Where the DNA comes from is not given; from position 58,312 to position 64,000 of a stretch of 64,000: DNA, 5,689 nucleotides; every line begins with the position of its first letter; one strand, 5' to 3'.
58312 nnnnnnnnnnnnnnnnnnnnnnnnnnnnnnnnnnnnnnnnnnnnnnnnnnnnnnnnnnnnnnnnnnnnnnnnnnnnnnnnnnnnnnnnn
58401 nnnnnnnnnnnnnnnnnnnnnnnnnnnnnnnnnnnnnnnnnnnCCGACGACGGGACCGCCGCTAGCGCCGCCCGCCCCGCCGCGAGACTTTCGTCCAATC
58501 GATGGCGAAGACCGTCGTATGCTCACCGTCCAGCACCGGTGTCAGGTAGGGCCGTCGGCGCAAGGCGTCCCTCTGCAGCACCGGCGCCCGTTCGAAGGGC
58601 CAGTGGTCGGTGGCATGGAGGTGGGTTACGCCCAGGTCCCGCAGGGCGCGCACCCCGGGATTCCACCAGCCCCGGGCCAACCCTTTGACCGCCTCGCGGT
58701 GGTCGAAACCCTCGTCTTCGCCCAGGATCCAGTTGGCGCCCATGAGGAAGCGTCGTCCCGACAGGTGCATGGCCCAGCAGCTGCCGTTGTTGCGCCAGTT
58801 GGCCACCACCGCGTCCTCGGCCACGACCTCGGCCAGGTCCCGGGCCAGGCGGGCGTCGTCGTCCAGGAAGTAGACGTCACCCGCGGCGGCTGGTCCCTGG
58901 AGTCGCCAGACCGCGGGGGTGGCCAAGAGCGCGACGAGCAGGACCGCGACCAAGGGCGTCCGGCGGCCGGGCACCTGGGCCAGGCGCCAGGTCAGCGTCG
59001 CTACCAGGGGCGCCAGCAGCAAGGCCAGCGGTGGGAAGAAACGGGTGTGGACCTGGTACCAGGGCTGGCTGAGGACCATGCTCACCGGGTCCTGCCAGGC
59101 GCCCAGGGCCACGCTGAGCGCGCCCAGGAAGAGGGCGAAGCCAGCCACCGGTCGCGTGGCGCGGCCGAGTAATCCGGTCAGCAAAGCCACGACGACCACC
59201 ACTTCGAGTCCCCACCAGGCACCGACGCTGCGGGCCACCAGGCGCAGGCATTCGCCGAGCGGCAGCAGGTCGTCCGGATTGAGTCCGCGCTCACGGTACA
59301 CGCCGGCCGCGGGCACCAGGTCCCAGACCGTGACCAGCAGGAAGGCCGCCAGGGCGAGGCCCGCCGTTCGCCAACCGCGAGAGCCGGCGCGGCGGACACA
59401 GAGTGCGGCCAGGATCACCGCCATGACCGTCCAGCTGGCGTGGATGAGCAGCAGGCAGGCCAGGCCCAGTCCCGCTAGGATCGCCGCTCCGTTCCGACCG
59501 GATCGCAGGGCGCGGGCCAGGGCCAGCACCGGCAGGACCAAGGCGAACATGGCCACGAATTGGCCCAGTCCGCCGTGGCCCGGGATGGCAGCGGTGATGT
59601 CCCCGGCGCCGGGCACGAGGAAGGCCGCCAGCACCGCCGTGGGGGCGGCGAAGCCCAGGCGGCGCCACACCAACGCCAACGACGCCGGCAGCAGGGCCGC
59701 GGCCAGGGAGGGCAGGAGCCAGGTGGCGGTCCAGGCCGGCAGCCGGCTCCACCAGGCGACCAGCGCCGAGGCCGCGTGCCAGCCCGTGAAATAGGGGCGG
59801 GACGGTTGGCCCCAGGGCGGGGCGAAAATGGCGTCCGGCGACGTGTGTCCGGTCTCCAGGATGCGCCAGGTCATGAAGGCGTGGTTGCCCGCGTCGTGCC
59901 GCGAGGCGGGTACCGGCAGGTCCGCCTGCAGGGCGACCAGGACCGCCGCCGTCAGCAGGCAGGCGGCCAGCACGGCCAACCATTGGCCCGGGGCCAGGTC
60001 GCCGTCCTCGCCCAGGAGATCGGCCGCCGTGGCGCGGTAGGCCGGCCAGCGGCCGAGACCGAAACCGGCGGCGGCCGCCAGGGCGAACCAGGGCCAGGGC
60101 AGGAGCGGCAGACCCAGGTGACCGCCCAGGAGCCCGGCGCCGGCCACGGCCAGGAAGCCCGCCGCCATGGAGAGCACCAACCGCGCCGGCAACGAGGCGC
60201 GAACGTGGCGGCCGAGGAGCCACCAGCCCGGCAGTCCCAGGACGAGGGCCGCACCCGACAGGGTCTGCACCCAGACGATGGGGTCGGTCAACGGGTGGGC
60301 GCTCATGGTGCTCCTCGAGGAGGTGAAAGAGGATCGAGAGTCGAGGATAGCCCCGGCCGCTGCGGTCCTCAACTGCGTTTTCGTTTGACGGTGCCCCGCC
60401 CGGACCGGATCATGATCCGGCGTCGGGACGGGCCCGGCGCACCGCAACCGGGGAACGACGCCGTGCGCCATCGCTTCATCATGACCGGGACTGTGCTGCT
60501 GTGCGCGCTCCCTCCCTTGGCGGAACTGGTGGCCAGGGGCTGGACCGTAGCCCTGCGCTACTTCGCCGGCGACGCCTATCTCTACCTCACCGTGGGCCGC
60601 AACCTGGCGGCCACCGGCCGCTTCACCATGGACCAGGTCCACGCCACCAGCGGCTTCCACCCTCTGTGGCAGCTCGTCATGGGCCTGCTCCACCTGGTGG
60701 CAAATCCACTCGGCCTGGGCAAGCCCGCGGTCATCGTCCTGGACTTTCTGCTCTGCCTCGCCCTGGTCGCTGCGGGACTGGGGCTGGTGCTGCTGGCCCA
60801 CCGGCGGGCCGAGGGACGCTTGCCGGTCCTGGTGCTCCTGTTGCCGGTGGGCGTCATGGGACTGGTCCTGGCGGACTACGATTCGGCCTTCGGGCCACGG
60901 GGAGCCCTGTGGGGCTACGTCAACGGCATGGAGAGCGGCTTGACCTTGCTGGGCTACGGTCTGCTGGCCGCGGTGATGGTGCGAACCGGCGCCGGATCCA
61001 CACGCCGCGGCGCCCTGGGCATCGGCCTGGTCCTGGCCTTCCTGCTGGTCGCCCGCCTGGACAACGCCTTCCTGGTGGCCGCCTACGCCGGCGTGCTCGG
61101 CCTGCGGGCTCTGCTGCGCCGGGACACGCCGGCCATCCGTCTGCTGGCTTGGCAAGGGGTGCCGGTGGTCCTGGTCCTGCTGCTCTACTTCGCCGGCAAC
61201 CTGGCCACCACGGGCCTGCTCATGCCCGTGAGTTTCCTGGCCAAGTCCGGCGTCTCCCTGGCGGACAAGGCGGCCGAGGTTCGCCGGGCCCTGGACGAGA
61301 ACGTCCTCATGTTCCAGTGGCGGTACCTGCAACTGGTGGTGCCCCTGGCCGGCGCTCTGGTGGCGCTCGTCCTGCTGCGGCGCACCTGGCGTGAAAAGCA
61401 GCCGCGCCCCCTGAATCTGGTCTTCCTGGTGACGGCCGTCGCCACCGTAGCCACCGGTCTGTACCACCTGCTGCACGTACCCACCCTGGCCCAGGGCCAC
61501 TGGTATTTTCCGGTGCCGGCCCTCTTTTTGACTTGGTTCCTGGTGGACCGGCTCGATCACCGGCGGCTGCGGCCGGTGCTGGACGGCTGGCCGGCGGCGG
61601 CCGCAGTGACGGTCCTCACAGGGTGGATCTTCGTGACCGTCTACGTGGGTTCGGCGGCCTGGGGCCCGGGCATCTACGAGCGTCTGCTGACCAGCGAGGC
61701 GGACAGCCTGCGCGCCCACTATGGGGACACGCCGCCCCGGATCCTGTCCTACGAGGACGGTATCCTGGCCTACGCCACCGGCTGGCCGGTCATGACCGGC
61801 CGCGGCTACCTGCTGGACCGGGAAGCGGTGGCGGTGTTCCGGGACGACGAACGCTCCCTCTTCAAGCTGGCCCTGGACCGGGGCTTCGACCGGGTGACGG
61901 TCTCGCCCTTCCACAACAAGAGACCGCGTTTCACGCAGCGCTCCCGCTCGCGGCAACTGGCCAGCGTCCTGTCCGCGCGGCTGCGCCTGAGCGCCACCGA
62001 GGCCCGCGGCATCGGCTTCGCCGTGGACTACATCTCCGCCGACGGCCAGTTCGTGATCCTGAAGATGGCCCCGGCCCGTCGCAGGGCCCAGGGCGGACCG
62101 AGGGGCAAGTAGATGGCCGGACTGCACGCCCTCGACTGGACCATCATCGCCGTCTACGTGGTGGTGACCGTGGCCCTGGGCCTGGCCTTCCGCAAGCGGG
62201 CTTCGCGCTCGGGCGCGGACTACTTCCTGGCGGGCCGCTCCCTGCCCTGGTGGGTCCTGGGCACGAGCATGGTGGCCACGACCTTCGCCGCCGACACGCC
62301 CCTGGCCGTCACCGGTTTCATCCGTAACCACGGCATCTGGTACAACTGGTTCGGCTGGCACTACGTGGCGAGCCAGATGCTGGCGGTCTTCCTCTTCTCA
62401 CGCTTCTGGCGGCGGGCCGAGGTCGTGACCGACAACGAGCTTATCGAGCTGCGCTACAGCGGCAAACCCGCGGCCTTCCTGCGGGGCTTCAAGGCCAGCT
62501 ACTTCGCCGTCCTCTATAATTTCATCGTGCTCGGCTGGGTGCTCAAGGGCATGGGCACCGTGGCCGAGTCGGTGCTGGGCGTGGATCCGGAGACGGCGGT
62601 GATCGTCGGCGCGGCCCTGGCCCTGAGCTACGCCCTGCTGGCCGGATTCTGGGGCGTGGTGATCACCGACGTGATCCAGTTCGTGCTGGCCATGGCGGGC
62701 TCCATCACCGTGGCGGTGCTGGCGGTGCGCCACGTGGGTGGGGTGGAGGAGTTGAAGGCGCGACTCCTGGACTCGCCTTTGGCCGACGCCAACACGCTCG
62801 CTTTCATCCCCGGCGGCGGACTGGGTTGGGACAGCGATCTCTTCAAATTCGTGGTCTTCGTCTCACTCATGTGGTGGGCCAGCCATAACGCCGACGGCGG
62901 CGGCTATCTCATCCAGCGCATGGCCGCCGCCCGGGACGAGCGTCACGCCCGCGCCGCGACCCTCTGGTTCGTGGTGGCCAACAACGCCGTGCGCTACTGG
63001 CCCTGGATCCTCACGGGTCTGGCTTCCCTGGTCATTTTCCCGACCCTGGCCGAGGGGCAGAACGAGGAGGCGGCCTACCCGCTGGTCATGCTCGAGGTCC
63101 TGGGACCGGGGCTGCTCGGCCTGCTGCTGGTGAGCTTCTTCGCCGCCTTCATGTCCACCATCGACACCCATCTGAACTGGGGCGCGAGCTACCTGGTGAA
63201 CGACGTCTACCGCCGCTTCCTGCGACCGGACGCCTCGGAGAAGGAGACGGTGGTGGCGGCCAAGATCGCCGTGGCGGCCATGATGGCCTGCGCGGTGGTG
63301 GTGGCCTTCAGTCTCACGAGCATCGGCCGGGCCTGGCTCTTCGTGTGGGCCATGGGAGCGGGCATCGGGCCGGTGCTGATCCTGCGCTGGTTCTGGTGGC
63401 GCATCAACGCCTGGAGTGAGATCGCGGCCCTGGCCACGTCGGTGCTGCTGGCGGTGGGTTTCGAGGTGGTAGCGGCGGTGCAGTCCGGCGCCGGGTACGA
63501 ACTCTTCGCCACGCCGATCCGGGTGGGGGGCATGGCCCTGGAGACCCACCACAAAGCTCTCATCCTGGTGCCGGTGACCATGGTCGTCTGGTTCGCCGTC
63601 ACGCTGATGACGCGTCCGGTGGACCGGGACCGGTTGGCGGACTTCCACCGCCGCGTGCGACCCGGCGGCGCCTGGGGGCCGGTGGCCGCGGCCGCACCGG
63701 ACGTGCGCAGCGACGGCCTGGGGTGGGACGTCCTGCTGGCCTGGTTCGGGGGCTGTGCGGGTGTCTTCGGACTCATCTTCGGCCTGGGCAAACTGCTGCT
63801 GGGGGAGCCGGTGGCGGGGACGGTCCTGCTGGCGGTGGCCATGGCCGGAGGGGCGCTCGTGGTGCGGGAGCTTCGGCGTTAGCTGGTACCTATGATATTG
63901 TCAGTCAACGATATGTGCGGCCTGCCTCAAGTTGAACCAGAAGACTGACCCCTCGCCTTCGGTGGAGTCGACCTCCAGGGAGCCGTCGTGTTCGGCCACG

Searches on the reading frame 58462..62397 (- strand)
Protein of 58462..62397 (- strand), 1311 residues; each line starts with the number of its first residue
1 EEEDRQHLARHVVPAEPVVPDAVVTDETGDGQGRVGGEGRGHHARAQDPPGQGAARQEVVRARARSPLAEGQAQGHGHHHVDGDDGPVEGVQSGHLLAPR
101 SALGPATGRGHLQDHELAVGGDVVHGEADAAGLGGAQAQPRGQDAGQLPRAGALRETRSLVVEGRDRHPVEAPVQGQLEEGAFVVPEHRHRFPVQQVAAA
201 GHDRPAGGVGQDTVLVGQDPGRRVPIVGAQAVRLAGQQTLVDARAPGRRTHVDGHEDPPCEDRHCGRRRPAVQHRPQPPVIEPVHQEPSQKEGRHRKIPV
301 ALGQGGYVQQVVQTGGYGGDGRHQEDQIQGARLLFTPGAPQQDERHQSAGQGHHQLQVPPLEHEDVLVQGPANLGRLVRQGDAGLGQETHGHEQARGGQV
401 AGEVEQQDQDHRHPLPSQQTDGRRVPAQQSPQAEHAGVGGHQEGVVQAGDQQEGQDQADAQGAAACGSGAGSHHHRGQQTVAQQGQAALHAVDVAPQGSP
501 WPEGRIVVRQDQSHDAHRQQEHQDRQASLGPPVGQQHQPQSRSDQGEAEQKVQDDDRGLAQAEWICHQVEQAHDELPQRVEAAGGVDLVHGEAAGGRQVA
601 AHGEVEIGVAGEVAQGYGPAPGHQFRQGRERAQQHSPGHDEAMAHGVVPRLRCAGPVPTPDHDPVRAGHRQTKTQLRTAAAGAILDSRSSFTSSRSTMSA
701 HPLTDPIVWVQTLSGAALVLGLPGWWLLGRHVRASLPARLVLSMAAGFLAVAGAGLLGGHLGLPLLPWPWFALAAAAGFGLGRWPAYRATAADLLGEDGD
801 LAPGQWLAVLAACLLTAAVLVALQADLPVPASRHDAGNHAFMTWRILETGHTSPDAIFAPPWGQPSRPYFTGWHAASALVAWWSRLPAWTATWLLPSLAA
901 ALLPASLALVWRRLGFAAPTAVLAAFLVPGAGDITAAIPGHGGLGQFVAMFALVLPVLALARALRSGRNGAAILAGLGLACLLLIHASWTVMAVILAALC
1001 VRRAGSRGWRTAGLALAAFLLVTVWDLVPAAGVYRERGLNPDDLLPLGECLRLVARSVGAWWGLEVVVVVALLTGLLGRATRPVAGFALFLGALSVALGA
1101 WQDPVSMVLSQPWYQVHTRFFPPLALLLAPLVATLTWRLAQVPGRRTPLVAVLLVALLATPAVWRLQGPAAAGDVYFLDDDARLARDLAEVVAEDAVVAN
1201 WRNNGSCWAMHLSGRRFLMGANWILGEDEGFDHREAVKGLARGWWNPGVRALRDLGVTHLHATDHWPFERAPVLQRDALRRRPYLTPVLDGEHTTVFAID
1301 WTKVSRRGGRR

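Call 21: search_protein_families(library=pfam, proteins=[window:58462-62397:-], max_evalue=0.0001)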
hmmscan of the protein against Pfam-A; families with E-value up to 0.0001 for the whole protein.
window:58462-62397:- (1311 aa): 1 family
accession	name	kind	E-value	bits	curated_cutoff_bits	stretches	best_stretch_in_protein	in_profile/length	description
PF20176.3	DUF6541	-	3.5e-24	85.5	29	1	717-1300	1-645/646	Family of unknown function (DUF6541)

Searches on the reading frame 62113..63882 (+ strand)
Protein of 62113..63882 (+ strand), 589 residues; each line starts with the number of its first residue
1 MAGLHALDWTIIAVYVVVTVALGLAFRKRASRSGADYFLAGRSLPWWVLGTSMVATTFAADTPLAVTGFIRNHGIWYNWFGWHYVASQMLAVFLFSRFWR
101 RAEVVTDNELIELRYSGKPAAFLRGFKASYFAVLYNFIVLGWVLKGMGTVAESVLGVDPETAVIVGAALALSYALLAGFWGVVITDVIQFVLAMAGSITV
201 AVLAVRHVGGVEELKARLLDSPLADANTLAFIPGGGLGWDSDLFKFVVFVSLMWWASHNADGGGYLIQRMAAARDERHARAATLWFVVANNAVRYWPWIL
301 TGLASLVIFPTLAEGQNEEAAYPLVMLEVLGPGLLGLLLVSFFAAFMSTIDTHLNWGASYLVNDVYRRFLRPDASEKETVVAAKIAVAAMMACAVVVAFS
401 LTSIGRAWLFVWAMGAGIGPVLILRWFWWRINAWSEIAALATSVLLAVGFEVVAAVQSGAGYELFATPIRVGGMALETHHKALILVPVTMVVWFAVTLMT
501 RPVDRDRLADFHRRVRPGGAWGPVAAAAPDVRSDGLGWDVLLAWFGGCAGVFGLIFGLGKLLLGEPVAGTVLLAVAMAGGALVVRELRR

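Call 21: search_protein_families(library=pfam, proteins=[window:62113-63882:+], max_evalue=0.0001)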
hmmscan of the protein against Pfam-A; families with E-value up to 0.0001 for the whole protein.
window:62113-63882:+ (589 aa): 1 family
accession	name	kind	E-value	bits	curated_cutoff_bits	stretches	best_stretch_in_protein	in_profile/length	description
PF00474.23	SSF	-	5.2e-42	144.6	22.8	1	37-433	1-396/406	Sodium:solute symporter family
